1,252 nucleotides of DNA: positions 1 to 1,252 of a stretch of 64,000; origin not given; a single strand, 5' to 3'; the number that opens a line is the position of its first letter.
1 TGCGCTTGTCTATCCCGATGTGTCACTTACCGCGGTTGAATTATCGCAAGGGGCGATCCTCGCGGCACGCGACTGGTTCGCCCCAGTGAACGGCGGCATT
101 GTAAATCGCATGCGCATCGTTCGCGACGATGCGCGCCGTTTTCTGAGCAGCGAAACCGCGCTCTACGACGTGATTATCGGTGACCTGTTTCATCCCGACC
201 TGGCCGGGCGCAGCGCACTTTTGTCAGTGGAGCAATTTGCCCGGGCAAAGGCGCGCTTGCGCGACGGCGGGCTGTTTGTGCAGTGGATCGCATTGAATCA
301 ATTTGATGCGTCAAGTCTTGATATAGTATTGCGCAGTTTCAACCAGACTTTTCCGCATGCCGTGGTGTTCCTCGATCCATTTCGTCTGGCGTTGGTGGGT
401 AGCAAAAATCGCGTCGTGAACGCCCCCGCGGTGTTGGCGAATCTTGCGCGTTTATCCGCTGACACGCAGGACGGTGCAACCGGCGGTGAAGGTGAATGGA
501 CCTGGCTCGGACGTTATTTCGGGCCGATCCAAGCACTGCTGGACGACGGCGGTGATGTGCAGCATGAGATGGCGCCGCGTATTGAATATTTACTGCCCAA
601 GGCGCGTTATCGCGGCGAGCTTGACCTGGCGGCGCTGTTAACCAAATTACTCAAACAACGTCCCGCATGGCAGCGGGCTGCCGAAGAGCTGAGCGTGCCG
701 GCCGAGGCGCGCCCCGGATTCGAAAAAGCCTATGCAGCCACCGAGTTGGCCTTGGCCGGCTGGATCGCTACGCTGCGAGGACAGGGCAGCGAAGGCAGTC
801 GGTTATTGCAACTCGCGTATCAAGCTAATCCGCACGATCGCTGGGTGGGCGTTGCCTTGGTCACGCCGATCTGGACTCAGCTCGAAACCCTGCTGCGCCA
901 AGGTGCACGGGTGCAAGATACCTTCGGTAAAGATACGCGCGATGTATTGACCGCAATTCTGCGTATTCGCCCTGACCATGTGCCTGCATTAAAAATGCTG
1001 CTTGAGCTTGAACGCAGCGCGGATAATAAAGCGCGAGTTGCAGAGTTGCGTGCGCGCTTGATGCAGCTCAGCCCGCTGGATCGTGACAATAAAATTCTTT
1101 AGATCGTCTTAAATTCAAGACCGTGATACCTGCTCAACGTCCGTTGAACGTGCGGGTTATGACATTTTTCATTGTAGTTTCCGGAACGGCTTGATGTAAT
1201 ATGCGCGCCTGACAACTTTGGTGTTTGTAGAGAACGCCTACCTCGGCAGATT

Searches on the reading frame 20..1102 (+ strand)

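Call 26: search_protein_families(library=pfam, proteins=[window:20-1102:+], max_evalue=0.00001)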
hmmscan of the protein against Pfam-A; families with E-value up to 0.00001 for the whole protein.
window:20-1102:+ (360 aa): 0 families

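Call 61: search_protein_families(library=pfam, proteins=[window:20-1102:+], max_evalue=0.01)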
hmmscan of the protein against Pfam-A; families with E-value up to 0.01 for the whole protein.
window:20-1102:+ (360 aa): 1 family
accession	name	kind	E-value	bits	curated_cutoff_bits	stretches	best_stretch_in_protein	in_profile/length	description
PF01564.23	Spermine_synth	-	0.00046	20.2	22.9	1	4-112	46-154/186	Spermine/spermidine synthase domain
